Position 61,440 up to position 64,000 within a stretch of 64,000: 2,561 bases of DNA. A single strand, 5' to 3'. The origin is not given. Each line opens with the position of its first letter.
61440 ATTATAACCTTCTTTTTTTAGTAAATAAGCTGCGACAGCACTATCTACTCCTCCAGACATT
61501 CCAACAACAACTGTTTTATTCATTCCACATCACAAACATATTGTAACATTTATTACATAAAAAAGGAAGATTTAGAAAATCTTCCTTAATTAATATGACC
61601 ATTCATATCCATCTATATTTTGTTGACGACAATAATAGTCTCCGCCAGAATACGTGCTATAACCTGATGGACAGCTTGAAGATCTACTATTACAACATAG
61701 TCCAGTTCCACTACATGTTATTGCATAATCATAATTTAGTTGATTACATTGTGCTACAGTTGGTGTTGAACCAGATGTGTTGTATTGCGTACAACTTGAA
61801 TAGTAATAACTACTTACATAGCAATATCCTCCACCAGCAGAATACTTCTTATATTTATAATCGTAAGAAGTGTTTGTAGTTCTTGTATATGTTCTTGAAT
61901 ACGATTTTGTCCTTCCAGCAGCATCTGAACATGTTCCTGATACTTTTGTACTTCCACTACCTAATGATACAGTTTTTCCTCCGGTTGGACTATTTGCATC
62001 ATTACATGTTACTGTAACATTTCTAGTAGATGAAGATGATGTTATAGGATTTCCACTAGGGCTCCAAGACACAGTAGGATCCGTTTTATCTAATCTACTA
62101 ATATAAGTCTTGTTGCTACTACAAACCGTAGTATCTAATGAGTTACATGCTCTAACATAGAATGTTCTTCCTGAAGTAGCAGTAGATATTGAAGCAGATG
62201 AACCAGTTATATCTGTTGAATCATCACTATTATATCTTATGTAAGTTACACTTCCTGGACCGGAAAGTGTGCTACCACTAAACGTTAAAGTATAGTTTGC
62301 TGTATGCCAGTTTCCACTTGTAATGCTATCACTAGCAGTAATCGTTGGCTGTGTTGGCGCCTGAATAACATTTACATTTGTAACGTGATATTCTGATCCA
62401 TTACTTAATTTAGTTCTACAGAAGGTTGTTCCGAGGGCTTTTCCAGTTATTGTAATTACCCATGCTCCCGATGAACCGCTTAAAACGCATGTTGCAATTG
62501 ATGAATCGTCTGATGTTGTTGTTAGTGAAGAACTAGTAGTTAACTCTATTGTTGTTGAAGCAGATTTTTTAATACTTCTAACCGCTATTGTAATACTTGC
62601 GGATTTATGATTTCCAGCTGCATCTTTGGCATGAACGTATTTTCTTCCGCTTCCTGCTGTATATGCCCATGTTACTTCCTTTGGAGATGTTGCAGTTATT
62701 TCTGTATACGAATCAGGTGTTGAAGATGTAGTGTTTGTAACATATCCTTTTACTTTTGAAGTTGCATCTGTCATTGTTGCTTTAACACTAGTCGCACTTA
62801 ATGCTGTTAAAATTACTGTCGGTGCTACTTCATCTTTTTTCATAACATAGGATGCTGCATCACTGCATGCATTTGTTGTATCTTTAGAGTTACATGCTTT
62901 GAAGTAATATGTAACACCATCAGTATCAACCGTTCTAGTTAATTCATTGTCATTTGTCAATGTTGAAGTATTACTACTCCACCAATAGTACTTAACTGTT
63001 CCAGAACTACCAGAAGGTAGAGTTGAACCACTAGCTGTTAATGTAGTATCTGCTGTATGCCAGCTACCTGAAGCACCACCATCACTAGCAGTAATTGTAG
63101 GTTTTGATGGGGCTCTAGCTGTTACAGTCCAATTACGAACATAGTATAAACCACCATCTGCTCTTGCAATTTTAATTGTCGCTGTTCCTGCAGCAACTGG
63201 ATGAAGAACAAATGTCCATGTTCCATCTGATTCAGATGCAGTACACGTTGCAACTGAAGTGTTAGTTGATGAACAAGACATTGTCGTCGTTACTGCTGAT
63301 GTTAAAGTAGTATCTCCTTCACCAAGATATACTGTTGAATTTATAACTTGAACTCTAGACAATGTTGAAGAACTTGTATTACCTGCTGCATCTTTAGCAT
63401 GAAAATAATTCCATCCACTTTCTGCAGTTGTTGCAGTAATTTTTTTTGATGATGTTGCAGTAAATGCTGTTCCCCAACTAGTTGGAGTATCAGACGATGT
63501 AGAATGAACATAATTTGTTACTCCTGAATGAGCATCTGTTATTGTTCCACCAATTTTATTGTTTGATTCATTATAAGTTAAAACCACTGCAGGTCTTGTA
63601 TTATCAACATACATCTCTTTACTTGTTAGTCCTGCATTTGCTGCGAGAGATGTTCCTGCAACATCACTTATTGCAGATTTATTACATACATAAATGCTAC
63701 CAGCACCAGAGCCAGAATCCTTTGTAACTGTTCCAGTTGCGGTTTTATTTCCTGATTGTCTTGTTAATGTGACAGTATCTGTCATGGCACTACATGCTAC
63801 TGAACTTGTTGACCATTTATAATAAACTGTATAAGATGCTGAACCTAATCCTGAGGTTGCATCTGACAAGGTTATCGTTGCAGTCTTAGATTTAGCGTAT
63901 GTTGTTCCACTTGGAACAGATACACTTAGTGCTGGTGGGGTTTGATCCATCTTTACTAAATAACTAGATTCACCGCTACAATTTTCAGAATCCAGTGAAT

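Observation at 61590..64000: Giant modular Ser/Thr-rich surface protein with alternating A/B domain repeats and a Cys/Tyr-rich C-terminus resembling that of the TasA-like paralogs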

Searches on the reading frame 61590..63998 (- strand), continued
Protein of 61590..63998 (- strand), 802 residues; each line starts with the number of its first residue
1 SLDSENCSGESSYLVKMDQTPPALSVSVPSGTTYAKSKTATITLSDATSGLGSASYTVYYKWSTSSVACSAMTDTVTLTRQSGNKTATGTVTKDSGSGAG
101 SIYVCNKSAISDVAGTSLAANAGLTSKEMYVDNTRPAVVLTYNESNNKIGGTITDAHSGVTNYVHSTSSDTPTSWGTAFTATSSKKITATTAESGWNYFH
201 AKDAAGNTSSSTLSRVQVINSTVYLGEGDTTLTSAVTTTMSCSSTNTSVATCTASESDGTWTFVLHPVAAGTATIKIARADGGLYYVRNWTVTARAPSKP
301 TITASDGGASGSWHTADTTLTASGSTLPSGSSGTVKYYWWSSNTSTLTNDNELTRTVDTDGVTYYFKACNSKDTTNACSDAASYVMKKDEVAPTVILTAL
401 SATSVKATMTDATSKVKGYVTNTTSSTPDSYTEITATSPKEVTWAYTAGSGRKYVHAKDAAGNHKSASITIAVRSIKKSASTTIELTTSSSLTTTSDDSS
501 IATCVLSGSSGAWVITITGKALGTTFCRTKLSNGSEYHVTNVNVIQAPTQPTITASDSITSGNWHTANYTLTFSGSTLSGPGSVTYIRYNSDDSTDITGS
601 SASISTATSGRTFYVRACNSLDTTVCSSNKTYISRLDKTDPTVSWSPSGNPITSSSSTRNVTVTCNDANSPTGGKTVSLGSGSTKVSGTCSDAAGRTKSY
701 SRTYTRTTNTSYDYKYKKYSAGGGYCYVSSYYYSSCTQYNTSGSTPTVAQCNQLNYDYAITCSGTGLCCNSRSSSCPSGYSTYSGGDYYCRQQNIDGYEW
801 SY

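Call 44: find_encoding_contigs(protein=P0012, flank=10000, max_places=2)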
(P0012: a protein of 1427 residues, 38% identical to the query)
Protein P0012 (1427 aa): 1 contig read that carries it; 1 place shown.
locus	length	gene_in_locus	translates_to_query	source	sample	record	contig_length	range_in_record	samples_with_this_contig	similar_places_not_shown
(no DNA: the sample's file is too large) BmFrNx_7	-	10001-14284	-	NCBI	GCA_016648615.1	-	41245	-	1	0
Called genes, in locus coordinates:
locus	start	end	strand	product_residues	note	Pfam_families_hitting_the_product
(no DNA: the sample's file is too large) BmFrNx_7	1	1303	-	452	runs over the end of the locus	PF02585:PIG-L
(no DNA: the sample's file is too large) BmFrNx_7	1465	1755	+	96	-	PF01250:Ribosomal_S6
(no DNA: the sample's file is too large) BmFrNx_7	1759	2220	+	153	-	PF00436:SSB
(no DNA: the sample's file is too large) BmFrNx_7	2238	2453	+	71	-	PF01084:Ribosomal_S18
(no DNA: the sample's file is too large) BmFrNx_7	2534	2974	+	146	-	PF01281:Ribosomal_L9_N, PF03948:Ribosomal_L9_C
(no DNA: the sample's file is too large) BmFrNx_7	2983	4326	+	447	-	PF00772:DnaB, PF13481:AAA_25, PF03796:DnaB_C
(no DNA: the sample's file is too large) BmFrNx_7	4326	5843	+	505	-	PF01476:LysM, PF07501:G5 (weak), PF01551:Peptidase_M23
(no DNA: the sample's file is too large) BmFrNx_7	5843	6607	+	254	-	PF00753:Lactamase_B, PF23023:Anti-Pycsar_Apyc1, PF13483:Lactamase_B_3 (weak), PF16661:Lactamase_B_6 (weak), PF12706:Lactamase_B_2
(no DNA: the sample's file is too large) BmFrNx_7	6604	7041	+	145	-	PF02590:SPOUT_MTase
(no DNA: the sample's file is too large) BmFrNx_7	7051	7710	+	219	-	PF03167:UDG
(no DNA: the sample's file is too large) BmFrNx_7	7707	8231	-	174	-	PF04011:LemA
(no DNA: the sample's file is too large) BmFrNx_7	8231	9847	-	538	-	PF01943:Polysacc_synt, PF03023:MurJ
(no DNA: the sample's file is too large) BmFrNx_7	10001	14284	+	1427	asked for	PF09479:Flg_new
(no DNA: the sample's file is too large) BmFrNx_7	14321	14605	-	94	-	PF09671:Spore_GerQ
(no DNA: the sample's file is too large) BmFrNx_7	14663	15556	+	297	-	PF02588:YitT_membrane, PF10035:DUF2179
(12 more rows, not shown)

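Call 77: search_solved_structures(query=window:61590-63998:-, max_evalue=1)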
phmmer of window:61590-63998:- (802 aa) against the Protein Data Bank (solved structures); distinct sequences matched with E-value up to 1: 1.
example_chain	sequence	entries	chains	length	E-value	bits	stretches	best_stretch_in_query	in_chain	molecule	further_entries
4iao_C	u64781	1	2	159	0.19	13.7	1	578-666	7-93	Regulatory protein SIR4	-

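Call 85: search_protein_families(library=ncbifam, proteins=[P0094, P0060, P0063, P0010, P0039, P0048, P0089, P0134], max_evalue=0.01)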
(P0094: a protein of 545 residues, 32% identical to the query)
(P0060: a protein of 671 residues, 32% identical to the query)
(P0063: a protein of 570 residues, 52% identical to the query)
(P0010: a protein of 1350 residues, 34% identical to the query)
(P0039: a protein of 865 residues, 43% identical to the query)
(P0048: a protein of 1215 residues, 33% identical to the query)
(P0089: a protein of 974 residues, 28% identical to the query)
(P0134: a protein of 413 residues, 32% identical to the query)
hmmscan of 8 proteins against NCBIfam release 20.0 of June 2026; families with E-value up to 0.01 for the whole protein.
P0094 (545 aa): 1 family
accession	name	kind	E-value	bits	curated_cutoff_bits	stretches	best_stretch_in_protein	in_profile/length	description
NF046066.1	BioflmMtrxTasA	equivalog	0.00042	19.8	450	0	27-78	14-62/264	biofilm matrix protein TasA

P0060 (671 aa): 9 families
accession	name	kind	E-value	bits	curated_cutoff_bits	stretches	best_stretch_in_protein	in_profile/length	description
NF007862.0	PRK10574.1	equivalog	8.3e-08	32.5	138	1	1-36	1-36/145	prepilin peptidase-dependent pilin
TIGR02532.1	IV_pilin_GFxxxE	domain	2.1e-06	27.3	16.3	1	4-26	1-23/24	prepilin-type N-terminal cleavage/methylation domain-containing protein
TIGR01708.2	typeII_sec_gspH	equivalog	1.4e-05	25.2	80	1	5-31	2-28/169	type II secretion system minor pseudopilin GspH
TIGR01710.1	typeII_sec_gspG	equivalog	7.7e-05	22.7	88.85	1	5-66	1-61/134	type II secretion system major pseudopilin GspG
NF040999.1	pilin_ComGC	equivalog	0.00015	21.9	75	1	4-50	1-47/84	competence type IV pilus major pilin ComGC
NF041013.1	T4P_ComGE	equivalog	0.00025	21.1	49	1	2-53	1-52/83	competence type IV pilus minor pilin ComGE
TIGR02596.1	TIGR02596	subfamily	0.0012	18.9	70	1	7-35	1-29/196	Verru_Chthon cassette protein D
NF007800.0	PRK10506.1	equivalog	0.0045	16.8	158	0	1-27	5-31/163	prepilin peptidase-dependent protein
NF040982.1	ComGD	equivalog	0.0071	16.7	70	1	4-41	1-39/139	competence type IV pilus minor pilin ComGD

P0063 (570 aa): 0 families

P0010 (1350 aa): 3 families
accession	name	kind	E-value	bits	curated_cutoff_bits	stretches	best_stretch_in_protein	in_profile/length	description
NF047559.1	LIC_12238_fam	equivalog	0.00017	21.4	170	0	654-679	95-120/156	LIC_12238 family plasminogen-binding lipoprotein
NF002369.0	PRK01346.1-6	equivalog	0.0036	16.4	463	0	788-824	153-189/434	hypothetical protein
NF047446.1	barrel_OmpL47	domain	0.0056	17.1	40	1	1109-1181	3-61/68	OmpL47-type beta-barrel domain-containing protein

P0039 (865 aa): 1 family
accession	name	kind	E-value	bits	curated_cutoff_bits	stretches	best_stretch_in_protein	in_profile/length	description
TIGR02167.2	Liste_lipo_26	repeat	7.3e-14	51.1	30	4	751-763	14-26/26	PARCEL repeat-containing surface protein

P0048 (1215 aa): 2 families
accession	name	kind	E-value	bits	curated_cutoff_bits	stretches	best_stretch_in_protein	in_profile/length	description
TIGR02167.2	Liste_lipo_26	repeat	4e-101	329.7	30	10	1102-1127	1-26/26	PARCEL repeat-containing surface protein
NF045896.1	Mbov_0838_LP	exception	1.3e-27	96.9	500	4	1060-1186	263-383/433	Mbov_0838 family PARCEL repeat surface lipoprotein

P0089 (974 aa): 0 families

P0134 (413 aa): 0 families

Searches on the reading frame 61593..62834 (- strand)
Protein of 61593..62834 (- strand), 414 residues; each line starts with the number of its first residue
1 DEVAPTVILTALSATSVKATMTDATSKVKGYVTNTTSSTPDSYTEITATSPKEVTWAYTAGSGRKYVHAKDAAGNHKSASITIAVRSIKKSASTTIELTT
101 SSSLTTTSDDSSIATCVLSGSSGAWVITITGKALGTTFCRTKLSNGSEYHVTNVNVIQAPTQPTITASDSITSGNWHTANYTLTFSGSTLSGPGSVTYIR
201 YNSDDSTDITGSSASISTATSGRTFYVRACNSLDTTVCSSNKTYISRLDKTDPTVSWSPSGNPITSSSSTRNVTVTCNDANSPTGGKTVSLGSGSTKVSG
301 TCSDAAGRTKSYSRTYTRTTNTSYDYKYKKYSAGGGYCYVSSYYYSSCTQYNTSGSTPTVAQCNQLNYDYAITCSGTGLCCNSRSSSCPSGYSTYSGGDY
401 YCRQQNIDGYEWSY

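Call 48: predict_structure(alignment_id=A2)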
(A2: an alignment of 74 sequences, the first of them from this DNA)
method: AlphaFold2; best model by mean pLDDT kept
length: 414 residues; sequences in the alignment: 74
mean_pLDDT: 80.4   pTM: 0.69
mean pLDDT of the five models: 80.4, 80.1, 79.7, 79.7, 79.1
residues with pLDDT >= 90: 268; 70-90: 42; 50-70: 12; < 50: 92
segments of 3 or more residues with pLDDT < 50: 323-414
pLDDT, mean of each block of 10 residues (from residue 1): 93 92 94 95 91 88 91 95 96 97 97 98 95 97 95 97 98 98 98 97 96 98 98 97 98 91 64 89 81 89 93 87 45 41 39 38 34 36 37 35 32 29
secondary structure, 60 per line:
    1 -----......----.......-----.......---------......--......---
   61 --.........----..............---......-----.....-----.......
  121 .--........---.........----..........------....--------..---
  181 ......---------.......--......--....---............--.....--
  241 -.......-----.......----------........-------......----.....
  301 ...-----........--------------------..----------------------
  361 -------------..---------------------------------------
elements in order: E6-11 E16-22 E28-34 E44-49 E52-57 E63-71 E76-89 E93-98 E104-108 E114-121 E124-131 E135-143 E148-157 E164-167 E181-186 E196-202 E205-210 E213-216 E220-231 E234-238 E242-248 E254-260 E271-278 E286-291 E296-303 E309-316

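Call 51: fold_search(model_id=the predicted structure, library=pdb)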
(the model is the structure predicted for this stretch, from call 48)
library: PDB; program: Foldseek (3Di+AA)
matches with E <= 10: 1781; with E <= 0.001: 220
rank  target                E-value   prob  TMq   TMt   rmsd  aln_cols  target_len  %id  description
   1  2jll                  4.9e-08  1.00  0.21  0.23  16.5       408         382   11  Crystal structure of NCAM2 IgIV-FN3II (released 2009-11-17)
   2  9flu_A                5.1e-08  1.00  0.27  0.32  18.1       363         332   15  CryoEM structure of the fragment-1 (3402-3733) in the grappling hook protein A (GhpA) in the bacterium Aureispira sp.  (released 2024-10-16)
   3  4aq1_C                3.8e-07  1.00  0.18  0.13  34.9       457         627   14  Structure of the SbsB S-layer protein of Geobacillus stearothermophilus PV72p2 in complex with nanobody KB6 (released 2012-06-13)
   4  9flp_A                4.5e-07  1.00  0.28  0.15  18.1       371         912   14  CryoEM structure of the neck (1403-2314) in the grappling hook protein A (GhpA) in the bacterium Aureispira sp. CCB-QB (released 2024-10-16)
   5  9flw_A                5.5e-07  1.00  0.17  0.15  33.2       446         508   12  CryoEM structure of the fragment-6 (3571-4078) in the grappling hook protein A (GhpA) in the bacterium Aureispira sp.  (released 2024-10-16)
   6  8k53_A                5.8e-07  1.00  0.21  0.14  19.0       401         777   12  Structure of the Dimeric Human CNTN2 Ig 1-6-FNIII 1-2 Domain in an Asymmetric State (released 2023-12-06)
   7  8g4l_am               6.1e-07  1.00  0.21  0.10  19.4       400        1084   13  Cryo-EM structure of the human cardiac myosin filament (released 2023-11-01)
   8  4y61_A                6.1e-07  1.00  0.19  0.20  18.6       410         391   13  Crystal structure of the complex between Slitrk2 LRR1 and PTP delta Ig1-Fn1 (released 2015-06-03)
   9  4yfd_A                7.3e-07  1.00  0.20  0.18  18.8       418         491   13  Crystal structure PTP delta Ig1-Fn2 in complex with IL-1RAcP (released 2015-05-06)
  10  9fly_A                7.7e-07  1.00  0.28  0.15  21.8       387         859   13  CryoEM structure of the base (4151-5009) in the grappling hook protein A (GhpA) in the bacterium Aureispira sp. CCB-QB (released 2024-10-16)
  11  5vkm_A                1.1e-06  1.00  0.20  0.25  15.6       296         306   10  Crystal structure of human CD22 Ig domains 1-3 in complex with alpha 2-6 sialyllactose (released 2017-10-04)
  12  5ftx                  1.3e-06  1.00  0.17  0.11  32.9       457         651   12  Structure of surface layer protein SbsC, domains 4-9 (released 2017-02-22)
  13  8d6a_B                1.4e-06  1.00  0.27  0.28  16.0       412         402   11  Cryo-EM structure of human LIF signaling complex: model containing the interaction core region (released 2023-03-29)
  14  4aq1_A                1.4e-06  1.00  0.19  0.12  34.7       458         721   13  Structure of the SbsB S-layer protein of Geobacillus stearothermophilus PV72p2 in complex with nanobody KB6 (released 2012-06-13)
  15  2nzi_A                1.4e-06  1.00  0.27  0.36  16.4       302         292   11  Crystal structure of domains A168-A170 from titin (released 2007-02-13)
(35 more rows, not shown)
